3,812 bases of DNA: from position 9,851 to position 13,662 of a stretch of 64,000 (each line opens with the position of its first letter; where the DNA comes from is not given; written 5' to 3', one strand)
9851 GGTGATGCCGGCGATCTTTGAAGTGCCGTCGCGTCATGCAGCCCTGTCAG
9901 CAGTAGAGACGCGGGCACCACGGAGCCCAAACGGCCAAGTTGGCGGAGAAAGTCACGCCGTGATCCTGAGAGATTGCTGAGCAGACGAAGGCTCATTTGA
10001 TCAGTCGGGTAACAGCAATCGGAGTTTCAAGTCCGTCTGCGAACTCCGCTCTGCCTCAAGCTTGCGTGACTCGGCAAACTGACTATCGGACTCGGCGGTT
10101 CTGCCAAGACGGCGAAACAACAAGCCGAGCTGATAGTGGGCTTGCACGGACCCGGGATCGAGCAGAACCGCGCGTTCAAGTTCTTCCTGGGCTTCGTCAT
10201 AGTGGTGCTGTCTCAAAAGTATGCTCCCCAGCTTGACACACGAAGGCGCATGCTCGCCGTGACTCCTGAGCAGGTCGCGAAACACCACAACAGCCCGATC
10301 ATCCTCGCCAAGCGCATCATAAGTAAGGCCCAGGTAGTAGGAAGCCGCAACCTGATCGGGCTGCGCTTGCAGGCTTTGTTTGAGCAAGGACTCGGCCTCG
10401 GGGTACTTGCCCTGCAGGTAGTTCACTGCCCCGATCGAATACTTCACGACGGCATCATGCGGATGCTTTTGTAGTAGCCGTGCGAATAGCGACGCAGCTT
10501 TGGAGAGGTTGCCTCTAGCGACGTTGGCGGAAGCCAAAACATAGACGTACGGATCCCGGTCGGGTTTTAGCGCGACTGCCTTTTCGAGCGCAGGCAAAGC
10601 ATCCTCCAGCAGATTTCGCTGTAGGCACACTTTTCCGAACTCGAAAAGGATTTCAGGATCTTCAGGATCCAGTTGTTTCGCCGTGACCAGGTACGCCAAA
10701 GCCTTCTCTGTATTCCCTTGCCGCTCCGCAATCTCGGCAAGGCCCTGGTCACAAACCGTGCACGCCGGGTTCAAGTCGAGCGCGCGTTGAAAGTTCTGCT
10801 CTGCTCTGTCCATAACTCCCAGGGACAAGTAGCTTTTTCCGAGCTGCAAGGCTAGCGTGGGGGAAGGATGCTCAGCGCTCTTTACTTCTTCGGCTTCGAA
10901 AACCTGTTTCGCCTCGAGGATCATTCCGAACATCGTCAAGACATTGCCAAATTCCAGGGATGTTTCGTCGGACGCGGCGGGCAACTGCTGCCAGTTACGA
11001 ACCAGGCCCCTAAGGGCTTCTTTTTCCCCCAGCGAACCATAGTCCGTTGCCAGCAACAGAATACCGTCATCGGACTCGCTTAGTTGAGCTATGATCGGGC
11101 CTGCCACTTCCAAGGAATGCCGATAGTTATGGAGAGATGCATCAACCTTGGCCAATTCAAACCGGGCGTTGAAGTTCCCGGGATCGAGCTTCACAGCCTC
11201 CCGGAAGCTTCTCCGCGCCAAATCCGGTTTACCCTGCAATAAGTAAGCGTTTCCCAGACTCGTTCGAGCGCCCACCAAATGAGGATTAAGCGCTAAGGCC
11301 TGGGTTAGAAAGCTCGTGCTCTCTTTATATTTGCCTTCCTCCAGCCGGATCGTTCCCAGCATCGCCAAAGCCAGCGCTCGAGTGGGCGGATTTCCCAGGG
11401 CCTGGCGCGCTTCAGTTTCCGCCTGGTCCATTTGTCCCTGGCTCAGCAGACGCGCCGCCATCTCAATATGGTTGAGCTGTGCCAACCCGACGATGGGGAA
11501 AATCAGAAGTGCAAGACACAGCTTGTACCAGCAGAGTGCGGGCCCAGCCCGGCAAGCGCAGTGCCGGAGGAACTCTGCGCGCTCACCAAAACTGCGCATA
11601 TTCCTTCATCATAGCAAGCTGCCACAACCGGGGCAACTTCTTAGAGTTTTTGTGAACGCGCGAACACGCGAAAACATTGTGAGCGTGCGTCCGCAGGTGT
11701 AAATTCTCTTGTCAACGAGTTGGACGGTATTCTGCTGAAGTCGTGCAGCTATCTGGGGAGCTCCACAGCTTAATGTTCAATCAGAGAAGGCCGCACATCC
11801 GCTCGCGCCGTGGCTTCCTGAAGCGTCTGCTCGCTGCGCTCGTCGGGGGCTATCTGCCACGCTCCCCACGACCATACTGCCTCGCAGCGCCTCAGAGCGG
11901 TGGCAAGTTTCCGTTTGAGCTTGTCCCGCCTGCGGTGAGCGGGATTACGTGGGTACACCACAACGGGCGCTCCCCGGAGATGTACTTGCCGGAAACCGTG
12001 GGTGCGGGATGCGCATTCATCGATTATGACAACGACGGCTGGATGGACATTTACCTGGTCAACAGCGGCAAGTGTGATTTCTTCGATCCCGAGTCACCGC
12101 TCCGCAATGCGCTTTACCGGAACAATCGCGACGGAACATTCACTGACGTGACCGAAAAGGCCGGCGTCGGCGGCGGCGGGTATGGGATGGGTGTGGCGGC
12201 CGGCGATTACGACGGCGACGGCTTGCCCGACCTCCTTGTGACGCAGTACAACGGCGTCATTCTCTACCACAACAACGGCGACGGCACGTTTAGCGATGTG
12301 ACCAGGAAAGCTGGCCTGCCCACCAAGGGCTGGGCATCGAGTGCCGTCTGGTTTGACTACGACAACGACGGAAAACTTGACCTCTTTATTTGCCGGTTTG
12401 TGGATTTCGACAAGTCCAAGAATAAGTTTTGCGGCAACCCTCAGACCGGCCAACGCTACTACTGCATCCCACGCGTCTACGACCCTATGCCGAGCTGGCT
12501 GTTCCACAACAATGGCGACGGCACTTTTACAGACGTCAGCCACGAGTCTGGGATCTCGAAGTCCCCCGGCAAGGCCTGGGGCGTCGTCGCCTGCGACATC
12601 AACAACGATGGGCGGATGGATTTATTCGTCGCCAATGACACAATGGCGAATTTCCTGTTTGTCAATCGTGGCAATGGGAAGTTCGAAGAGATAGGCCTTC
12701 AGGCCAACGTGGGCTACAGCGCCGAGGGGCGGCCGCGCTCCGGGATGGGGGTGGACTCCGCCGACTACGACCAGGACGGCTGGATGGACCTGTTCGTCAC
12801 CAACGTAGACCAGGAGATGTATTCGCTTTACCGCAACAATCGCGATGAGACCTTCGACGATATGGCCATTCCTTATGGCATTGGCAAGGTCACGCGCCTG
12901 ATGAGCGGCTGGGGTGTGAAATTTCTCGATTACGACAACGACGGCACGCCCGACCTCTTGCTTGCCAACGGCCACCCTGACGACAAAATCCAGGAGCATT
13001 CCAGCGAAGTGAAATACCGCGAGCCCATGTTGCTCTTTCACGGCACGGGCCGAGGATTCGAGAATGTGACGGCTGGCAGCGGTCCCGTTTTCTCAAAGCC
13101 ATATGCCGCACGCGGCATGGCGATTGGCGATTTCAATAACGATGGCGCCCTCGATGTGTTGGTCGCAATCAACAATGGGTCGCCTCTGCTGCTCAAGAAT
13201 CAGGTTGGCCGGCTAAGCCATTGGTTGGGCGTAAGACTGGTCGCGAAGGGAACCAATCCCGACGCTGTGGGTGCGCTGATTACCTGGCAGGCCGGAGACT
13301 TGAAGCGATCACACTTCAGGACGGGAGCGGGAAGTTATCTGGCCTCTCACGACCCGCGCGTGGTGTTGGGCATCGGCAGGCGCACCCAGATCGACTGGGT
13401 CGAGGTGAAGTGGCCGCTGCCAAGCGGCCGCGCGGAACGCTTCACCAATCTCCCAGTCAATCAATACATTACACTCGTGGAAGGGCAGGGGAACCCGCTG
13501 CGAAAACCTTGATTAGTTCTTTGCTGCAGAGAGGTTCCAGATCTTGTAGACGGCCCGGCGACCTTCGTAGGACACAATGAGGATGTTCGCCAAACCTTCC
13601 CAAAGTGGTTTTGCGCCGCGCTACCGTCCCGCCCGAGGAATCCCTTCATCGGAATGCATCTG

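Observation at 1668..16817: Receptor + 3 CRTAC1 + 2 TPR module enclosed by two GH51 genes: candidate acidobacterial analogue of a SusC/SusD glycan-uptake system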

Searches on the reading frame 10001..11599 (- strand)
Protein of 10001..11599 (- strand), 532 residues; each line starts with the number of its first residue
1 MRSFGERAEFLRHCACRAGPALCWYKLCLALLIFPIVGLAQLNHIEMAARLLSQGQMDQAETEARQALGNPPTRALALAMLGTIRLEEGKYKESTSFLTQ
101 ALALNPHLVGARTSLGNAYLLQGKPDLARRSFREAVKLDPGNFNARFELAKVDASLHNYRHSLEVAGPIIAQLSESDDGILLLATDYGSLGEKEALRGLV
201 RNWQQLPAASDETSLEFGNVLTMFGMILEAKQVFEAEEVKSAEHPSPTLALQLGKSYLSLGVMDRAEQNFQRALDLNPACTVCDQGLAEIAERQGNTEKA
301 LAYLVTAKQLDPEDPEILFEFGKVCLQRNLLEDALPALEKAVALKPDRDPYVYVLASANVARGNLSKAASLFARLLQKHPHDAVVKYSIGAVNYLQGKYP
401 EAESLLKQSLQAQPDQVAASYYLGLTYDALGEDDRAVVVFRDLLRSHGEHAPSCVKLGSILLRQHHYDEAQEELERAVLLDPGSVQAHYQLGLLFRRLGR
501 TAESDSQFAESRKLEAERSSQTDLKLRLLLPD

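Call 4: search_protein_families(library=pfam, proteins=[window:10001-11599:-], max_evalue=0.001)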
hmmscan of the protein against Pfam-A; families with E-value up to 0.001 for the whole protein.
window:10001-11599:- (532 aa): 26 families (the best 25 are shown)
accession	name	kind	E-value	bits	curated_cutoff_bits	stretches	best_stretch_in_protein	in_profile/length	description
PF07719.23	TPR_2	-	2.8e-42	139.8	27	2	115-142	7-34/34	Tetratricopeptide repeat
PF13432.12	TPR_16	-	2.8e-39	133.5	32.7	7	456-503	2-49/65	Tetratricopeptide repeat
PF00515.34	TPR_1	-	3.1e-37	125.3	27.8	1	113-142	5-34/34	Tetratricopeptide repeat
PF13428.12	TPR_14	-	8e-37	122.3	23.5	2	111-151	3-43/44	Tetratricopeptide repeat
PF13181.12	TPR_8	-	1.1e-35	119.1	25.7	0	112-141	4-33/34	Tetratricopeptide repeat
PF14559.12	TPR_19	-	1.5e-35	121.7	25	4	396-449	4-57/68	Tetratricopeptide repeat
PF13414.12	TPR_11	-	3.9e-29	100.5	26.8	2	116-152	1-37/42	TPR repeat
PF13424.12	TPR_12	-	1.1e-26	93.3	30.1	3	361-413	22-75/77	Tetratricopeptide repeat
PF13431.12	TPR_17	-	4.2e-24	83.2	24.4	0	98-129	2-33/34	Tetratricopeptide repeat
PF13176.12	TPR_7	-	5.3e-22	76.4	27.9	0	286-316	4-36/36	Tetratricopeptide repeat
PF23914.1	TPR_CcmH_CycH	-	9.2e-22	78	42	2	311-413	46-151/158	Cytochrome c-type biogenesis protein H TPR domain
PF13174.12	TPR_6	-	4e-19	68.3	26.3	0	419-447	2-30/33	Tetratricopeptide repeat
PF12895.13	ANAPC3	-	2.8e-18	66.4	27.2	1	328-407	2-80/82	Anaphase-promoting complex, cyclosome, subunit 3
PF13371.12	TPR_9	-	4.1e-17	62.4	35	1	288-348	2-62/73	Tetratricopeptide repeat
PF24575.1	TPR_Slam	-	2.3e-13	50.9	35.2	0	346-403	42-101/104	Surface lipoprotein assembly modifier, N-terminal TPR repeats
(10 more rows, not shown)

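Call 7: search_protein_families(library=ncbifam, proteins=[window:10001-11599:-], max_evalue=0.00001)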
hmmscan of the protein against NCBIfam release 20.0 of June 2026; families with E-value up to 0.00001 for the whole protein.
window:10001-11599:- (532 aa): 32 families (the best 25 are shown)
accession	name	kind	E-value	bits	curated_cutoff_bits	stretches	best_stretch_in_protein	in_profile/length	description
TIGR02917.1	PEP_TPR_lipo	equivalog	1.2e-46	159.1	312.2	3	258-514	510-765/899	XrtA/PEP-CTERM system TPR-repeat protein PrsT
NF040959.1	MamA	equivalog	5.2e-39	133.8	200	2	393-516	47-170/204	magnetosome protein MamA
TIGR02521.1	type_IV_pilW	equivalog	5.3e-36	124.3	154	2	249-408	33-194/234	type IV pilus biogenesis/stability protein PilW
TIGR02552.1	LcrH_SycD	equivalog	1.1e-24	86.7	104.8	0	352-442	21-111/136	SycD/LcrH family type III secretion system chaperone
TIGR00540.1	TPR_hemY_coli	hypoth_equivalog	1e-23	83.8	142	0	443-510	318-384/385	heme biosynthesis-associated TPR protein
NF008757.0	PRK11788.1-5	equivalog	4.2e-20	72.2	363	1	249-409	182-343/388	lipopolysaccharide assembly protein LapB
NF033758.1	gliding_GltE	equivalog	4.8e-20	71.9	225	0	422-517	227-322/411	adventurous gliding motility TPR repeat lipoprotein GltE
NF033920.0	C39_PA2778_fam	equivalog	1.3e-19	70.6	150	0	349-436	155-243/255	PA2778 family cysteine peptidase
NF033762.1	social_mot_Tgl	equivalog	2.7e-18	66.2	225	1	44-136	34-127/252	social motility TPR repeat lipoprotein Tgl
TIGR00990.1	3a0801s09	subfamily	1.6e-17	63.4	757.25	1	329-470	345-486/615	mitochondrial import receptor subunit TOM70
NF047371.1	FlcA_CTERM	equivalog_domain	1.2e-16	60.3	300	1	284-378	451-536/646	periplasmic flagellar collar protein FlcA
NF008520.0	PRK11447.1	equivalog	1.4e-15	56.2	858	0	270-348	260-336/1157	cellulose synthase complex outer membrane protein BcsC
NF008755.0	PRK11788.1-3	equivalog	2e-15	57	430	0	250-414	111-280/388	lipopolysaccharide assembly protein LapB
TIGR03939.1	PGA_TPR_OMP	equivalog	8.9e-14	50.6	366.65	0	350-444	396-490/800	poly-beta-1,6 N-acetyl-D-glucosamine export porin PgaA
TIGR02795.1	tol_pal_ybgF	equivalog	1.4e-13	51.5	90.1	0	393-476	12-101/119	tol-pal system protein YbgF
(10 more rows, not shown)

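Call 43: find_homologous_proteins(query=window:10001-11599:-, max_evalue=1e-20)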
Query window:10001-11599:- (532 aa): 505 proteins with E <= 1e-20 among 8000 candidates; the best 120 are listed.
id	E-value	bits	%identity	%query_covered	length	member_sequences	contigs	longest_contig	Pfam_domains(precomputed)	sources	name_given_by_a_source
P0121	0.0e+0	1167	100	100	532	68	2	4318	PF09976.16,PF13414.13,PF12569.15,PF13374.13,PF07721.21,PF24575.2,PF00515.35,PF13424.13,PF28559.1,PF14561.13,PF07719.24,PF13174.13,PF25063.1,PF13431.13,PF23914.2,PF25062.2,PF13176.13,PF13428.13,PF25064.2,PF14559.13,PF13371.13,PF12895.14,PF21033.5,PF13432.13,PF13181.13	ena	-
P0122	0.0e+0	1080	93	100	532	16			PF09976.16,PF13414.13,PF12569.15,PF13374.13,PF07721.21,PF24575.2,PF00515.35,PF13424.13,PF28559.1,PF14561.13,PF07719.24,PF13174.13,PF25063.1,PF13431.13,PF23914.2,PF25062.2,PF13176.13,PF13428.13,PF25064.2,PF14559.13,PF13371.13,PF12895.14,PF21033.5,PF13432.13,PF13181.13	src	-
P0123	0.0e+0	1057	90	100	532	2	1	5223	PF13414.13,PF12569.15,PF13374.13,PF07721.21,PF24575.2,PF00515.35,PF13424.13,PF28559.1,PF14561.13,PF07719.24,PF13174.13,PF25063.1,PF13431.13,PF23914.2,PF25062.2,PF13176.13,PF13428.13,PF04733.21,PF25064.2,PF14559.13,PF13371.13,PF12895.14,PF21033.5,PF13432.13,PF13181.13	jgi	jgi:tetratricopeptide (TPR) repeat protein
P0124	0.0e+0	1022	89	100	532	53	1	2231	PF25063.1,PF13431.13,PF09976.16,PF23914.2,PF25062.2,PF13414.13,PF13176.13,PF12569.15,PF13428.13,PF25064.2,PF13374.13,PF14559.13,PF24575.2,PF13371.13,PF00515.35,PF12895.14,PF13424.13,PF21033.5,PF13432.13,PF13181.13,PF14561.13,PF07719.24,PF13174.13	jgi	-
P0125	1.0e-291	986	84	100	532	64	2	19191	PF25063.1,PF13431.13,PF23914.2,PF25062.2,PF13414.13,PF13176.13,PF12569.15,PF13428.13,PF25064.2,PF14559.13,PF24575.2,PF13371.13,PF00515.35,PF12895.14,PF13424.13,PF21033.5,PF13432.13,PF13181.13,PF14561.13,PF07719.24,PF13174.13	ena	-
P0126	6.0e-291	984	86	100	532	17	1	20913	PF25063.1,PF13431.13,PF23914.2,PF25060.1,PF13414.13,PF13176.13,PF12569.15,PF13428.13,PF25064.2,PF13374.13,PF14559.13,PF24575.2,PF13371.13,PF00515.35,PF12895.14,PF13424.13,PF28559.1,PF21033.5,PF13432.13,PF13181.13,PF14561.13,PF07719.24,PF13174.13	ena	-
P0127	3.7e-290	981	84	100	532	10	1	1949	PF25063.1,PF13431.13,PF09976.16,PF23914.2,PF25062.2,PF13414.13,PF13176.13,PF12569.15,PF13428.13,PF25064.2,PF13374.13,PF14559.13,PF24575.2,PF13371.13,PF00515.35,PF12895.14,PF13424.13,PF21033.5,PF13432.13,PF13181.13,PF14561.13,PF07719.24,PF13174.13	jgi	jgi:tetratricopeptide (TPR) repeat protein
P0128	7.3e-289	977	83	100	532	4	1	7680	PF25060.1,PF13414.13,PF21545.4,PF12569.15,PF13374.13,PF07721.21,PF24575.2,PF00515.35,PF13424.13,PF14561.13,PF07719.24,PF13174.13,PF25063.1,PF13431.13,PF23914.2,PF25062.2,PF13176.13,PF13428.13,PF25064.2,PF14559.13,PF13371.13,PF22860.3,PF12895.14,PF21033.5,PF13432.13,PF13181.13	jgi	jgi:cellulose synthase operon protein C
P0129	1.4e-288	976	85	100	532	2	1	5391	PF25063.1,PF13431.13,PF23914.2,PF25062.2,PF13414.13,PF13176.13,PF12569.15,PF13428.13,PF25064.2,PF13374.13,PF14559.13,PF24575.2,PF13371.13,PF00515.35,PF12895.14,PF13424.13,PF21033.5,PF13432.13,PF13181.13,PF14561.13,PF07719.24,PF13174.13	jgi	jgi:tetratricopeptide (TPR) repeat protein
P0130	5.7e-288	974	84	100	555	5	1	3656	PF25063.1,PF13431.13,PF09976.16,PF23914.2,PF25062.2,PF13414.13,PF13176.13,PF12569.15,PF13428.13,PF25064.2,PF13374.13,PF14559.13,PF24575.2,PF13371.13,PF00515.35,PF12895.14,PF13424.13,PF21033.5,PF13432.13,PF13181.13,PF14561.13,PF07719.24,PF13174.13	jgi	jgi:tetratricopeptide (TPR) repeat protein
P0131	5.2e-286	967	89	94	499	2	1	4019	PF25063.1,PF13431.13,PF23914.2,PF25062.2,PF13414.13,PF13176.13,PF12569.15,PF13428.13,PF25064.2,PF13374.13,PF14559.13,PF24575.2,PF13371.13,PF17874.8,PF00515.35,PF12895.14,PF13424.13,PF21033.5,PF13432.13,PF13181.13,PF14561.13,PF07719.24,PF13174.13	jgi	-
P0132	3.1e-282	955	88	94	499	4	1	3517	PF09976.16,PF13414.13,PF12569.15,PF13374.13,PF07721.21,PF24575.2,PF00515.35,PF13424.13,PF14561.13,PF07719.24,PF13174.13,PF25063.1,PF13431.13,PF23914.2,PF25062.2,PF13176.13,PF13428.13,PF25064.2,PF14559.13,PF13371.13,PF12895.14,PF21033.5,PF13432.13,PF13181.13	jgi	jgi:tetratricopeptide (TPR) repeat protein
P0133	2.5e-278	942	80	100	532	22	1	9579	PF25063.1,PF13431.13,PF23914.2,PF25062.2,PF13414.13,PF13176.13,PF12569.15,PF13428.13,PF25064.2,PF13374.13,PF14559.13,PF24575.2,PF13371.13,PF00515.35,PF12895.14,PF13424.13,PF21033.5,PF13432.13,PF13181.13,PF14561.13,PF07719.24,PF13174.13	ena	-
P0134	1.5e-277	939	88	93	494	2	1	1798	PF25063.1,PF13431.13,PF23914.2,PF25060.1,PF25062.2,PF13414.13,PF13176.13,PF12569.15,PF13428.13,PF25064.2,PF14559.13,PF24575.2,PF13371.13,PF00515.35,PF12895.14,PF13424.13,PF21033.5,PF13432.13,PF13181.13,PF14561.13,PF07719.24,PF13174.13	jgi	-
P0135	7.8e-277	937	87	94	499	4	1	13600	PF13414.13,PF21545.4,PF12569.15,PF13374.13,PF07721.21,PF24575.2,PF00515.35,PF13424.13,PF28559.1,PF14561.13,PF07719.24,PF13174.13,PF25063.1,PF13431.13,PF23914.2,PF25062.2,PF13176.13,PF13428.13,PF25064.2,PF14559.13,PF13371.13,PF17874.8,PF12895.14,PF21033.5,PF13432.13,PF13181.13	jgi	-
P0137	1.7e-270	916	80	100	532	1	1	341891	PF25060.1,PF13414.13,PF12569.15,PF13374.13,PF07721.21,PF24575.2,PF00515.35,PF13424.13,PF14561.13,PF07719.24,PF13174.13,PF20308.5,PF25063.1,PF13431.13,PF23914.2,PF25062.2,PF13176.13,PF13428.13,PF25064.2,PF14559.13,PF13371.13,PF12895.14,PF21033.5,PF13432.13,PF13181.13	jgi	jgi:tetratricopeptide (TPR) repeat protein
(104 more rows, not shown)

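Call 47: find_encoding_contigs(protein=P0137, flank=10000, max_places=1)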
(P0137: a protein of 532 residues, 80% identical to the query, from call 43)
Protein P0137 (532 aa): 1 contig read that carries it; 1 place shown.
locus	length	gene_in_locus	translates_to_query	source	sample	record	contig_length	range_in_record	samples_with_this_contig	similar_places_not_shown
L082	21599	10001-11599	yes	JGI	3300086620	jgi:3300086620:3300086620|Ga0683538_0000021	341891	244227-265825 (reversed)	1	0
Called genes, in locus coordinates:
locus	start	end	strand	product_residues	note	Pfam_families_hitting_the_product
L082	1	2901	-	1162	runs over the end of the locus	PF13620:CarboxypepD_reg, PF13715:CarbopepD_reg_2 (faint), PF25183:OMP_b-brl_4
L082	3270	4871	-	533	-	PF00389:2-Hacid_dh, PF02826:2-Hacid_dh_C, PF19304:PGDH_inter, PF01842:ACT (weak)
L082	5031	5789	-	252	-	PF01975:SurE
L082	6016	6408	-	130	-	PF13411:MerR_1, PF00376:MerR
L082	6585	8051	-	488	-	PF00009:GTP_EFTU, PF01926:MMR_HSR1, PF02421:FeoB_N, PF04548:AIG1 (weak), PF00009:GTP_EFTU, PF01926:MMR_HSR1, PF02421:FeoB_N, PF14714:KH_dom-like, +7 more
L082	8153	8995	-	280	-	PF00990:GGDEF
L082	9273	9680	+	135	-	-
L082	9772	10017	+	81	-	-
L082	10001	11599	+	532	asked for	PF23914:TPR_CcmH_CycH (weak), PF13432:TPR_16 (weak), PF14559:TPR_19, PF13424:TPR_12, PF07719:TPR_2 (weak), PF13414:TPR_11 (weak), PF13432:TPR_16, PF14559:TPR_19 (weak), +19 more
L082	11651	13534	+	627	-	PF01839:FG-GAP (faint), PF13517:FG-GAP_3, PF07593:UnbV_ASPIC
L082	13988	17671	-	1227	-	PF13620:CarboxypepD_reg, PF25183:OMP_b-brl_4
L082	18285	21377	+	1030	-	-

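Call 55: predict_structure(alignment_id=A5)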
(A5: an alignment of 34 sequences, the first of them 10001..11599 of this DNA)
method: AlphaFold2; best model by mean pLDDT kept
length: 532 residues; sequences in the alignment: 34
mean_pLDDT: 88.7   pTM: 0.71
mean pLDDT of the five models: 88.7, 87.9, 86.6, 86.1, 86.0
residues with pLDDT >= 90: 417; 70-90: 58; 50-70: 21; < 50: 36
segments of 3 or more residues with pLDDT < 50: 1-19, 34-38, 521-532
pLDDT, mean of each block of 10 residues (from residue 1): 37 45 55 50 81 89 90 92 94 97 95 96 94 95 94 94 95 93 96 95 88 93 95 93 90 96 96 96 96 92 95 96 89 94 95 93 92 95 94 94 97 91 96 97 94 96 97 97 93 97 96 81 35 30
secondary structure, 60 per line:
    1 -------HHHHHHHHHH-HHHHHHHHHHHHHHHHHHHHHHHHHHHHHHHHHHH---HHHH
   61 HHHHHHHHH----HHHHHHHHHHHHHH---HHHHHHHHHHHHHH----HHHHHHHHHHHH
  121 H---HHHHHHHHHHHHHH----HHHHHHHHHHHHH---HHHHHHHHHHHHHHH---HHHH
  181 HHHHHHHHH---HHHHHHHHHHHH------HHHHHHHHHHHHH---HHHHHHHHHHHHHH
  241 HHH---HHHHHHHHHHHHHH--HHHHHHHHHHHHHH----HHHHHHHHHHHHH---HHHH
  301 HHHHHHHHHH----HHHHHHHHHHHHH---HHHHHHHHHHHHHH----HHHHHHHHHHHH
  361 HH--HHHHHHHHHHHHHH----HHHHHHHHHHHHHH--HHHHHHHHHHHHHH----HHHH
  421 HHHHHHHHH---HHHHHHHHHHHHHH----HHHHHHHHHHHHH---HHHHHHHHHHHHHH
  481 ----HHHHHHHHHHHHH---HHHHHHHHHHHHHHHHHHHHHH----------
elements in order: H8-17 H19-53 H57-69 H74-87 H91-104 H109-121 H125-138 H143-155 H159-173 H177-189 H193-204 H211-223 H227-243 H247-260 H263-276 H281-293 H297-310 H315-327 H331-344 H349-362 H365-378 H383-396 H399-412 H417-429 H433-446 H451-463 H467-480 H485-497 H501-522
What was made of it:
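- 10001..11599 (-): TPR1, an exported 14-repeat TPR superhelix. Its stop codon is 4 nt before the CRT2 start. Orthologues have an invariant C280xxC283. AF2 pLDDT 88.7 (call 55).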

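Call 59: fold_search(model_id=the predicted structure, library=pdb)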
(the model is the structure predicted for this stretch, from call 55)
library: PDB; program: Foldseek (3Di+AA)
matches with E <= 10: 1663; with E <= 0.001: 616
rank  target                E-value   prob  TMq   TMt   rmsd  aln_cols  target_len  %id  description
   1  1w3b_A                9.2e-16  1.00  0.47  0.62   7.9       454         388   20  The superhelical TPR domain of O-linked GlcNAc transferase reveals structural similarities to importin alpha. (released 2004-09-09)
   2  7yea_A                1.6e-15  1.00  0.56  0.33   8.1       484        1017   21  Human O-GlcNAc transferase Dimer (released 2023-07-12)
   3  9rtt_Q                2.7e-15  1.00  0.43  0.28  21.5       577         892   19  Activated Elongation Complex with IWS1 and ELOF1 (released 2025-09-03)
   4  9hvq_Q                3.6e-15  1.00  0.54  0.36   8.6       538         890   16  Structure of the transcribing Pol II-DSIF-PAF-SPT6-RECQL5 complex (released 2025-07-16)
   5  7yeh_A                9.1e-15  1.00  0.58  0.34   7.3       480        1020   22  Cryo-EM structure of human OGT-OGA complex (released 2023-07-12)
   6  8dtf_A                1.3e-14  1.00  0.35  0.25  10.6       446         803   19  Cryo-EM structure of the full length Arabidopsis SPY with complete TPRs (released 2023-03-08)
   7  6eou                  1.8e-14  1.00  0.45  0.67  10.5       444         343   19  O-GlcNAc transferase TPR domain with the intellectual disability associated mutation L254F (released 2018-05-09)
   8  9qhb                  1.9e-14  1.00  0.44  0.80   4.0       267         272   28  Crystal structure of 16-repeat CTPR protein with eliminated coordination sites (released 2025-10-22)
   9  7y4i_A                2.2e-14  1.00  0.36  0.25  11.4       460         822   16  Crystal structure of SPINDLY in complex with GDP (released 2022-12-07)
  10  8chy                  3.3e-14  1.00  0.40  0.73   5.2       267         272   28  Crystal structure of an 8-repeat consensus TPR superhelix with Zinc. (released 2024-02-21)
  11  1w3b_B                3.4e-14  1.00  0.40  0.55   8.8       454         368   20  The superhelical TPR domain of O-linked GlcNAc transferase reveals structural similarities to importin alpha. (released 2004-09-09)
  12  7y4i_B                4.7e-14  1.00  0.33  0.24  10.8       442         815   19  Crystal structure of SPINDLY in complex with GDP (released 2022-12-07)
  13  8dtg_A                7.7e-14  1.00  0.34  0.25  10.2       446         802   19  Cryo-EM structure of Arabidopsis SPY alternative conformation 1 (released 2023-03-08)
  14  7ntf_A                9.4e-14  1.00  0.59  0.37   5.6       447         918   19  Cryo-EM structure of unliganded O-GlcNAc transferase (released 2021-11-17)
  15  5g05_H                2.1e-13  1.00  0.40  0.43  12.5       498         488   16  Cryo-EM structure of combined apo phosphorylated APC (released 2016-05-25)
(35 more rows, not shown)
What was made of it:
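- TPR1 is an OGT-type scaffold (call 59). TPR1 is a protein-binding scaffold fold (call 59).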

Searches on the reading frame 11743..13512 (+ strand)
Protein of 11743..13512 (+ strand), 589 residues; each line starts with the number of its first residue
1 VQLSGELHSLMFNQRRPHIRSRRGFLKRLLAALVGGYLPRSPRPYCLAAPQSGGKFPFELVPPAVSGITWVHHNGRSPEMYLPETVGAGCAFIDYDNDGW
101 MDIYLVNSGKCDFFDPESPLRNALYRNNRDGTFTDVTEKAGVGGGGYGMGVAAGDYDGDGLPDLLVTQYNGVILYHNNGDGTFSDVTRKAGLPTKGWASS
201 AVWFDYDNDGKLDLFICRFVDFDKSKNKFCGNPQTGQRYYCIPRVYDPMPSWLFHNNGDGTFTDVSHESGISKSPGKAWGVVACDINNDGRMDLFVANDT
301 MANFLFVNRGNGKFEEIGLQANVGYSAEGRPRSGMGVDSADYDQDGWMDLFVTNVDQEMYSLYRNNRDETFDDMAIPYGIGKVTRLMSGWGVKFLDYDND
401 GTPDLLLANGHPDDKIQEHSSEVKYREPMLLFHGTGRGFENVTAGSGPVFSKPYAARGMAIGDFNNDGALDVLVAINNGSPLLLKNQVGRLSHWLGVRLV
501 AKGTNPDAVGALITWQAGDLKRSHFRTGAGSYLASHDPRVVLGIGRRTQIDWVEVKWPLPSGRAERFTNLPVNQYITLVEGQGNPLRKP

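Call 4: search_protein_families(library=pfam, proteins=[window:11743-13512:+], max_evalue=0.001)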
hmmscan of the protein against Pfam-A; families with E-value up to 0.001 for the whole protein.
window:11743-13512:+ (589 aa): 3 families
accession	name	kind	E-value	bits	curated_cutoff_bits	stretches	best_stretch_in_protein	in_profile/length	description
PF13517.12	FG-GAP_3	-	3e-66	220.3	26.9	6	155-216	1-61/61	FG-GAP-like repeat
PF01839.29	FG-GAP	-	1.6e-21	76.2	22.1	1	148-181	2-32/37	FG-GAP repeat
PF07593.17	UnbV_ASPIC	-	4.9e-14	52.4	23.4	1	508-577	1-68/68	ASPIC and UnbV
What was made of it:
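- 11743..13512 (+): CRT3, a CRTAC1-family propeller with a TAT signal (SRRGFL), divergent from TPR1. Pfam FG-GAP_3 3e-66 and UnbV_ASPIC (call 4).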

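Call 7: search_protein_families(library=ncbifam, proteins=[window:11743-13512:+], max_evalue=0.00001)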
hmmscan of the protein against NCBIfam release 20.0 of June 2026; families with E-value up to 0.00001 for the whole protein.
window:11743-13512:+ (589 aa): 0 families
